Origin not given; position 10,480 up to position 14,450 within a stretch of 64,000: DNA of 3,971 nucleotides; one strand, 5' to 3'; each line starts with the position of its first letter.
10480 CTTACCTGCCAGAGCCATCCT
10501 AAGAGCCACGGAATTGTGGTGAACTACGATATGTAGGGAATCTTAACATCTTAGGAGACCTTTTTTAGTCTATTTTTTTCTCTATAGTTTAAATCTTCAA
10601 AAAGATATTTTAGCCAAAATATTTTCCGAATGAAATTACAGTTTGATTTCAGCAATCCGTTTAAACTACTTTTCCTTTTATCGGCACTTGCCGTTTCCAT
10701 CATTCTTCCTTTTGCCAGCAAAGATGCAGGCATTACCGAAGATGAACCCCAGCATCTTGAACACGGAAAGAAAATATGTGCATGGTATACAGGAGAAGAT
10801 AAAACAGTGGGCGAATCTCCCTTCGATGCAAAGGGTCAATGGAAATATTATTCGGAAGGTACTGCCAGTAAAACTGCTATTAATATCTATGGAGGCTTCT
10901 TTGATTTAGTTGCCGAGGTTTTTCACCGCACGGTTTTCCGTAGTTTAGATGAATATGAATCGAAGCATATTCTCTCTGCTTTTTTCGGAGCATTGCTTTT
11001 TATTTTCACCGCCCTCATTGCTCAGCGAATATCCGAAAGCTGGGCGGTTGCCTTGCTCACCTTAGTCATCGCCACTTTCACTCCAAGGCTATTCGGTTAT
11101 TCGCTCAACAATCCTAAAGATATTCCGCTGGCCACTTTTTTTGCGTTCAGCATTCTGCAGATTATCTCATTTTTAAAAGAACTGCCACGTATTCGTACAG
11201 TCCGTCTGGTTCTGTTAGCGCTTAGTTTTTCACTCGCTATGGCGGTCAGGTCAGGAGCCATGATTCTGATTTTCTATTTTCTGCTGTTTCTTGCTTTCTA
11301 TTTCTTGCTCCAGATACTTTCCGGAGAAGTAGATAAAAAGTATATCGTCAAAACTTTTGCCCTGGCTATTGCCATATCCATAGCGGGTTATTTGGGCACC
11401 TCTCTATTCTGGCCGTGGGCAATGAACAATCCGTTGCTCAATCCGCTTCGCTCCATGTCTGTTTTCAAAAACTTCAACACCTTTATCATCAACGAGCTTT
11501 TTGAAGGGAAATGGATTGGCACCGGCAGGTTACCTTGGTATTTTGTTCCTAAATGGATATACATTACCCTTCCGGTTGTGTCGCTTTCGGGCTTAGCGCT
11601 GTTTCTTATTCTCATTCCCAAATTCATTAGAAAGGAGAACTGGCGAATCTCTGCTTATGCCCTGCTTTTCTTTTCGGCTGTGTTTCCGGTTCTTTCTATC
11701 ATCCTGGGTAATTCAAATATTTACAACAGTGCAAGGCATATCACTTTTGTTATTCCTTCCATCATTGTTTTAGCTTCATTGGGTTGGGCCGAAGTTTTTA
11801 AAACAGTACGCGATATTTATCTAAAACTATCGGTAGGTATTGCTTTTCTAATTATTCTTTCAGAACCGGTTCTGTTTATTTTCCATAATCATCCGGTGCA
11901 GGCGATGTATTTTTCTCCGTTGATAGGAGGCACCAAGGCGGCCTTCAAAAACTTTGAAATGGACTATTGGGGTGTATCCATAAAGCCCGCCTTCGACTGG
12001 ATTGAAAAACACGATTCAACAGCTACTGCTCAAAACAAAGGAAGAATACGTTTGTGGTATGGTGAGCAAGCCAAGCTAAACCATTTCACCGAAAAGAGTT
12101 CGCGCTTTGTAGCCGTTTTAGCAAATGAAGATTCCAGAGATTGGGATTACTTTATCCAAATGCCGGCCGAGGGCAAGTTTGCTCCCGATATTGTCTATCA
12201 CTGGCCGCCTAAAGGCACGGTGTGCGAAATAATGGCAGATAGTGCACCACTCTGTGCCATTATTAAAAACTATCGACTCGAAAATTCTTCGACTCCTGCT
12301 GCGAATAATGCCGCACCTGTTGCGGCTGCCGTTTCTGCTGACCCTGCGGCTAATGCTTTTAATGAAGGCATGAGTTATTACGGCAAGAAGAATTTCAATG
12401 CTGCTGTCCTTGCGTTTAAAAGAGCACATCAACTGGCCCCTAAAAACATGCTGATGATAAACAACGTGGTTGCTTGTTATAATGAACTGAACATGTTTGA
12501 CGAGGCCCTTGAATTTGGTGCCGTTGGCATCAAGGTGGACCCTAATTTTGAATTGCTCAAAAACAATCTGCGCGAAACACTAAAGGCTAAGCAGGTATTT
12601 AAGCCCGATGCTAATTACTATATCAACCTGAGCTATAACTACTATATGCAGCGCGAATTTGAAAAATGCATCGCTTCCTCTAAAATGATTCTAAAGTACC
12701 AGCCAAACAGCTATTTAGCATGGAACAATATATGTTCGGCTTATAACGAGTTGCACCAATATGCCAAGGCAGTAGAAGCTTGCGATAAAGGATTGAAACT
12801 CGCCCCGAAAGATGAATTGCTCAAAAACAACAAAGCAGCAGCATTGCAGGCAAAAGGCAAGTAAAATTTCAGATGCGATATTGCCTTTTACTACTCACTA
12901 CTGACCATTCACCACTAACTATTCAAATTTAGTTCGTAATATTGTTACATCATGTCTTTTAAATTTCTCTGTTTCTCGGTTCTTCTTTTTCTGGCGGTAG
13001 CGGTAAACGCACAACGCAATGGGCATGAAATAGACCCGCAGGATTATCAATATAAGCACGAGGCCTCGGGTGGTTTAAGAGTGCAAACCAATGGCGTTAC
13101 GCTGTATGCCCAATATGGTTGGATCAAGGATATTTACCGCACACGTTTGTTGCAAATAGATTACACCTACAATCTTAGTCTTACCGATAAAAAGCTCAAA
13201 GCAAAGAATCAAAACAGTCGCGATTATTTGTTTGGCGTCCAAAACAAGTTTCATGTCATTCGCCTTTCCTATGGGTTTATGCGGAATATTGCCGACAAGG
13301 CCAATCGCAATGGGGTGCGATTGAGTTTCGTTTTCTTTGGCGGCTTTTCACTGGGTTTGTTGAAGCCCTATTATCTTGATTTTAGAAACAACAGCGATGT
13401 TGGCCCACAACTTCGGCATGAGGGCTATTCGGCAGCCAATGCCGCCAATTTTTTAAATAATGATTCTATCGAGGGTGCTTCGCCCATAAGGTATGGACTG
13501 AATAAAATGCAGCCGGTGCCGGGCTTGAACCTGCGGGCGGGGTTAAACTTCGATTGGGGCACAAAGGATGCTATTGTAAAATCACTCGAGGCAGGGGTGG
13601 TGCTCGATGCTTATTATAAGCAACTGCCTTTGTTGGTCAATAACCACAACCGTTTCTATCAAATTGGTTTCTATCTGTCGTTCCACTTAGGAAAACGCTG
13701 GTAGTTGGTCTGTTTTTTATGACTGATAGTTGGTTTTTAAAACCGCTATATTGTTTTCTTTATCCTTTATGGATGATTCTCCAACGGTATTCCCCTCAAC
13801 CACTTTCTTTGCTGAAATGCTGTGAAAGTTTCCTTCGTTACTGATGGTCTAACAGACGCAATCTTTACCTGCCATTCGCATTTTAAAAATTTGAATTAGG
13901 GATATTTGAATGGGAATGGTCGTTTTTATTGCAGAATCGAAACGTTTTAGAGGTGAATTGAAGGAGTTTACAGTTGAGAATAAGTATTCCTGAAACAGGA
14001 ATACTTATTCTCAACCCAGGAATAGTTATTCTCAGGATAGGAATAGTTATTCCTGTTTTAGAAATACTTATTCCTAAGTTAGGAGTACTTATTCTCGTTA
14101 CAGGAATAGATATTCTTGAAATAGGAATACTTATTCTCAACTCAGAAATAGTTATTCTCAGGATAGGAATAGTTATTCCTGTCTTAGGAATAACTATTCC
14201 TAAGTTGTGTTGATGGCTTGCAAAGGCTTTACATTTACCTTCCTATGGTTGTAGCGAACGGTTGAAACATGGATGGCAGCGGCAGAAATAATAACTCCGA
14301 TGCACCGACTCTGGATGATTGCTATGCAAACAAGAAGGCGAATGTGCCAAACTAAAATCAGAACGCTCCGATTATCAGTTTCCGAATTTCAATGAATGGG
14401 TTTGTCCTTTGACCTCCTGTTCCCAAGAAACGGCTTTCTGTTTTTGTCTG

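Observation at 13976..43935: Four unrelated intergenic tandem arrays are all phased at exactly 21 bp (or 2 x 21 bp)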

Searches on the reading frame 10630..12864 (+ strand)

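Call 24: search_protein_families(library=pfam, proteins=[window:10630-12864:+], max_evalue=0.001)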
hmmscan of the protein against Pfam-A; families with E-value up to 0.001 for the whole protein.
window:10630-12864:+ (744 aa): 5 families
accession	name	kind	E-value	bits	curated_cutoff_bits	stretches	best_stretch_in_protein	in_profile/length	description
PF07719.23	TPR_2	-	8.8e-11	41.5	27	1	576-606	4-34/34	Tetratricopeptide repeat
PF00515.34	TPR_1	-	3e-09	36.8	27.8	1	696-728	2-34/34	Tetratricopeptide repeat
PF14559.12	TPR_19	-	2.6e-06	28.1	25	0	586-639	4-57/68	Tetratricopeptide repeat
PF02366.24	PMT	-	7.1e-06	26.2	22.7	1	114-257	87-236/245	Dolichyl-phosphate-mannose-protein mannosyltransferase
PF23914.1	TPR_CcmH_CycH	-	0.00029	21.2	42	0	688-742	43-97/158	Cytochrome c-type biogenesis protein H TPR domain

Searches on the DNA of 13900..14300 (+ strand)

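Call 96: search_dna_similar(query=window:13900-14300:+, collection=plasmids, mode=distant, max_evalue=0.001, max_rows=8)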
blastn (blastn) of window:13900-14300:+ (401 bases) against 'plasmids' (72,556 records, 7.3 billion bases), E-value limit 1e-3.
No match.
